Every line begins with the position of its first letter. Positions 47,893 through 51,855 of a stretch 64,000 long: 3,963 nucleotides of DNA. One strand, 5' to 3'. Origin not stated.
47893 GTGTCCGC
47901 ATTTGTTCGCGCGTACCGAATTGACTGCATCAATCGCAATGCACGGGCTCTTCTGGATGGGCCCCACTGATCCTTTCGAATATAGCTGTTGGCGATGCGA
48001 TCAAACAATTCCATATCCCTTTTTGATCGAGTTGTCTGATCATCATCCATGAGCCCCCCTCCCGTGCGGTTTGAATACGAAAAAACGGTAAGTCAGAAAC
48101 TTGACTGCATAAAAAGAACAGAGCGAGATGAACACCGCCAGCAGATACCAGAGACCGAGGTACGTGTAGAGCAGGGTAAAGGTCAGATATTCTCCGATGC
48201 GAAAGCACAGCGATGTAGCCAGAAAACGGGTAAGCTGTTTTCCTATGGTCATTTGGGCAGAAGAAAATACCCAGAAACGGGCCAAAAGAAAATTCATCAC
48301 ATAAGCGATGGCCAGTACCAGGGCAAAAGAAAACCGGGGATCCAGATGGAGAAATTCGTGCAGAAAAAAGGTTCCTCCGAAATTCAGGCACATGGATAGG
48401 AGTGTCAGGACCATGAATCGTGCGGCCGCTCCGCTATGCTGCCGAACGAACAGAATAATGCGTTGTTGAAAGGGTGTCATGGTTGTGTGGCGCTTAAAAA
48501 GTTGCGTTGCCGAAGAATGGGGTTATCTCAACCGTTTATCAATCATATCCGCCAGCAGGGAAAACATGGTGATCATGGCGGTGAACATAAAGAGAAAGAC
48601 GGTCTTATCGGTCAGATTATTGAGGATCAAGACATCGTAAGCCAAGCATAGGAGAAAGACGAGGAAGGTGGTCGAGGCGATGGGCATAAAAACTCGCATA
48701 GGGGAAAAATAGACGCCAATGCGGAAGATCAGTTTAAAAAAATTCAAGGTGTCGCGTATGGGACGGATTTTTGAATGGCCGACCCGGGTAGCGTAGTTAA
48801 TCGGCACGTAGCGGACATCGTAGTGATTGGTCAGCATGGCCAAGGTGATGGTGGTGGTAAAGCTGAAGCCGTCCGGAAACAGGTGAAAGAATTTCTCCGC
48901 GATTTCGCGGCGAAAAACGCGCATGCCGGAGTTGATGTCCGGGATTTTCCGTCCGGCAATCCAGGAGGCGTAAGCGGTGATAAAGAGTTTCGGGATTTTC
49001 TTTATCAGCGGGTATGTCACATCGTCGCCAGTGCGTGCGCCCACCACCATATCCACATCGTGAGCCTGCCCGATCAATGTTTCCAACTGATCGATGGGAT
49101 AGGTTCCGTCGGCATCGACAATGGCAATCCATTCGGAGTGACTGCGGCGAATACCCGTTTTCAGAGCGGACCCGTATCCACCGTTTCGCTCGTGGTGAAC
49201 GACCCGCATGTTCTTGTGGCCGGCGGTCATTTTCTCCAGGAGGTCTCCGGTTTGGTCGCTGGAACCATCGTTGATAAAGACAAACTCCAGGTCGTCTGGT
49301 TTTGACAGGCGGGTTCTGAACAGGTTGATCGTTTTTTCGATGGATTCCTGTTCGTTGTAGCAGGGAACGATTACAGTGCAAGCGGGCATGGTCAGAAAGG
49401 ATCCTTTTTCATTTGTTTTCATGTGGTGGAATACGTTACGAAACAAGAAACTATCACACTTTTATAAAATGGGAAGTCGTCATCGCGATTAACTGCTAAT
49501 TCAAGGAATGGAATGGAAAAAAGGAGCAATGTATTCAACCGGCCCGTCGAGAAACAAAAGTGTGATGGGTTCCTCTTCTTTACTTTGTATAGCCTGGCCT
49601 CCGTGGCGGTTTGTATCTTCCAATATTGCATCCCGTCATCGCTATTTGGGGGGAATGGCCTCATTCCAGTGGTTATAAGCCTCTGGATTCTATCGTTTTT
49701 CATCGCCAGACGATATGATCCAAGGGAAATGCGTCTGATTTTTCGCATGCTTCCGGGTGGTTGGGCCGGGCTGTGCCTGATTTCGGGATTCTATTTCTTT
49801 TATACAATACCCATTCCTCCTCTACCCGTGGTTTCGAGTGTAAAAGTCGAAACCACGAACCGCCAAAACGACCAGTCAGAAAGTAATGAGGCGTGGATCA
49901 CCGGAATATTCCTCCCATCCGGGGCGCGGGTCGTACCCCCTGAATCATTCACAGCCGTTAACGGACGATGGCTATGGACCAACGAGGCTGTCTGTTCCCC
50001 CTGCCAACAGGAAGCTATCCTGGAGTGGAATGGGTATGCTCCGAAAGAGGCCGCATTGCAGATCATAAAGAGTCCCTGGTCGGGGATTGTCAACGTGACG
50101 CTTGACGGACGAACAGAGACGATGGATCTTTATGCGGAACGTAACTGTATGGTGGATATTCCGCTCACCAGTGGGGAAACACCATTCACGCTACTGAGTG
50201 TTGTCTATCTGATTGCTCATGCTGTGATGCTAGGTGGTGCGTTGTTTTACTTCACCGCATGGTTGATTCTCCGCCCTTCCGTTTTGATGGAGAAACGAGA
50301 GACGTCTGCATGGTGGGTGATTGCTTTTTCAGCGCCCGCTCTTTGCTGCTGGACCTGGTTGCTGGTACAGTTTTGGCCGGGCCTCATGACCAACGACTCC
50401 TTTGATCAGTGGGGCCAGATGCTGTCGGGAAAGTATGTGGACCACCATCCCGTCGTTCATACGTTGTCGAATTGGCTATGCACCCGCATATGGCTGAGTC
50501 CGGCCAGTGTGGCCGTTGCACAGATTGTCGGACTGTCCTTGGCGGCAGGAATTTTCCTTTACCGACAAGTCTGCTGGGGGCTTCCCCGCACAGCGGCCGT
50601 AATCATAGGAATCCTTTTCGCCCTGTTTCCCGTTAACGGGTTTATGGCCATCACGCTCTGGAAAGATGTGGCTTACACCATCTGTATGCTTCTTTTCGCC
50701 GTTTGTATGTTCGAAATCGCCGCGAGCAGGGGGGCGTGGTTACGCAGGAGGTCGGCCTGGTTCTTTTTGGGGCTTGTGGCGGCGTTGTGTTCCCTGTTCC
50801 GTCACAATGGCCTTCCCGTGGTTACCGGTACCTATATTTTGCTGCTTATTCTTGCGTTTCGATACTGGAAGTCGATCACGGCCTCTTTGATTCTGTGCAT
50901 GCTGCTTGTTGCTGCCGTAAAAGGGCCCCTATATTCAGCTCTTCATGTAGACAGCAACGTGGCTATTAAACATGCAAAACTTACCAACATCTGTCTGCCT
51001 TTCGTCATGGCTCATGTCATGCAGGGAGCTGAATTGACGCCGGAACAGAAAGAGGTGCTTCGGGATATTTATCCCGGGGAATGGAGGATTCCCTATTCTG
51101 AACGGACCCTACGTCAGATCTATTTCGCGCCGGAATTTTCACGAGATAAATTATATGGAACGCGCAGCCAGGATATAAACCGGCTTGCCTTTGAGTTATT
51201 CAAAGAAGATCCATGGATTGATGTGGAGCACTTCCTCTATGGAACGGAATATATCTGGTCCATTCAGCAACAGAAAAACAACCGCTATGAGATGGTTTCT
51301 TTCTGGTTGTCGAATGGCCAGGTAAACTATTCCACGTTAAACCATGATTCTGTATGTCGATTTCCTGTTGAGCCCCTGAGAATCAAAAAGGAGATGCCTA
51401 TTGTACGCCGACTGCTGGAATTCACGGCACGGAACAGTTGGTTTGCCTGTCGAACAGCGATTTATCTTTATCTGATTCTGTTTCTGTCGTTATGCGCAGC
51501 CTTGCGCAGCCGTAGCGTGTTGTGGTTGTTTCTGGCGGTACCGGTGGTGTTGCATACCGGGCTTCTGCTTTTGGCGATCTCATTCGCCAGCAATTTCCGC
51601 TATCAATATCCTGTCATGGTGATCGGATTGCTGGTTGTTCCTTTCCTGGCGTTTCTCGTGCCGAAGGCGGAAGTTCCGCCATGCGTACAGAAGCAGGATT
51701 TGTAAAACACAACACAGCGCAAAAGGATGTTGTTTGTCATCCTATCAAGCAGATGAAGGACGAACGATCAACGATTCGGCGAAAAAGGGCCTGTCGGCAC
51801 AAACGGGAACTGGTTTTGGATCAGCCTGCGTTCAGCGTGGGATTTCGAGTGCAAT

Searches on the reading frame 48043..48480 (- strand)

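Call 26: search_protein_families(library=pfam, proteins=[window:48043-48480:-], max_evalue=0.001)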
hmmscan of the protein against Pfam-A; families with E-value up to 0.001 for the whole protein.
window:48043-48480:- (145 aa): 1 family
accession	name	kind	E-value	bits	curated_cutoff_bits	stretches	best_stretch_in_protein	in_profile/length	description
PF04138.20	GtrA_DPMS_TM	-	3.7e-14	53.4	26.1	2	21-136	1-117/117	GtrA/DPMS, transmembrane domain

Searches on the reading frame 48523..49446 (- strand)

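Call 26: search_protein_families(library=pfam, proteins=[window:48523-49446:-], max_evalue=0.001)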
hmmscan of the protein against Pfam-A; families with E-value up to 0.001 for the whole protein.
window:48523-49446:- (307 aa): 3 families
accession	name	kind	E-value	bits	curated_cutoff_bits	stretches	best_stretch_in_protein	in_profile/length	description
PF00535.33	Glycos_transf_2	-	1.2e-30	107.1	23.3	1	24-186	1-167/168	Glycosyl transferase family 2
PF13641.12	Glyco_tranf_2_3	-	9.4e-09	36.1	27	1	21-114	1-97/230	Glycosyltransferase like family 2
PF10111.15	Glyco_tranf_2_2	-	7.1e-08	32.7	27.3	1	24-126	1-104/276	Glycosyltransferase like family 2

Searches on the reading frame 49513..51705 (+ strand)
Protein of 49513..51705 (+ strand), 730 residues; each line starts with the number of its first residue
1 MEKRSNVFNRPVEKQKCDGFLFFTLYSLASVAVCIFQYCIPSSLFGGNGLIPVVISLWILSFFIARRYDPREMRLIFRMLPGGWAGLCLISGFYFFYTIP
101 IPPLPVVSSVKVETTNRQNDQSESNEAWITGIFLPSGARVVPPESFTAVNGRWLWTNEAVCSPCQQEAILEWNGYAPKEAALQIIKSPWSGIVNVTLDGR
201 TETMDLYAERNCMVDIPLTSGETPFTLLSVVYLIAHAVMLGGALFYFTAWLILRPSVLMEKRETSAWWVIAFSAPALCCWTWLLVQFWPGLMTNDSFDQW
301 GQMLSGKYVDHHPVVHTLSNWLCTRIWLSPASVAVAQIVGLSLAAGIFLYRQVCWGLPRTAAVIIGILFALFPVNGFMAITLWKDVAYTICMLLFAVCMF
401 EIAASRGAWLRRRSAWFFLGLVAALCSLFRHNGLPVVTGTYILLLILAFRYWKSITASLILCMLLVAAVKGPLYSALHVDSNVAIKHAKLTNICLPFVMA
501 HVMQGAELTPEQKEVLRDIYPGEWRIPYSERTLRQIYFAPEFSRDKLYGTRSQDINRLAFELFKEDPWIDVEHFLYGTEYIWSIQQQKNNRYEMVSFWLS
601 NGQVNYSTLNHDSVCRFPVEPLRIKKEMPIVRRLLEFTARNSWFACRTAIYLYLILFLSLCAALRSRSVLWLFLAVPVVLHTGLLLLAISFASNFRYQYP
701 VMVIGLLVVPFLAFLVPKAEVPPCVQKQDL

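Call 26: search_protein_families(library=pfam, proteins=[window:49513-51705:+], max_evalue=0.001)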
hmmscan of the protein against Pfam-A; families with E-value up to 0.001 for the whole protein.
window:49513-51705:+ (730 aa): 1 family
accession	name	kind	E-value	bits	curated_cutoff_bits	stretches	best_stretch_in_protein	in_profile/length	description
PF19484.4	DUF6020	-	3.8e-06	26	28.3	1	332-468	214-353/604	Family of unknown function (DUF6020)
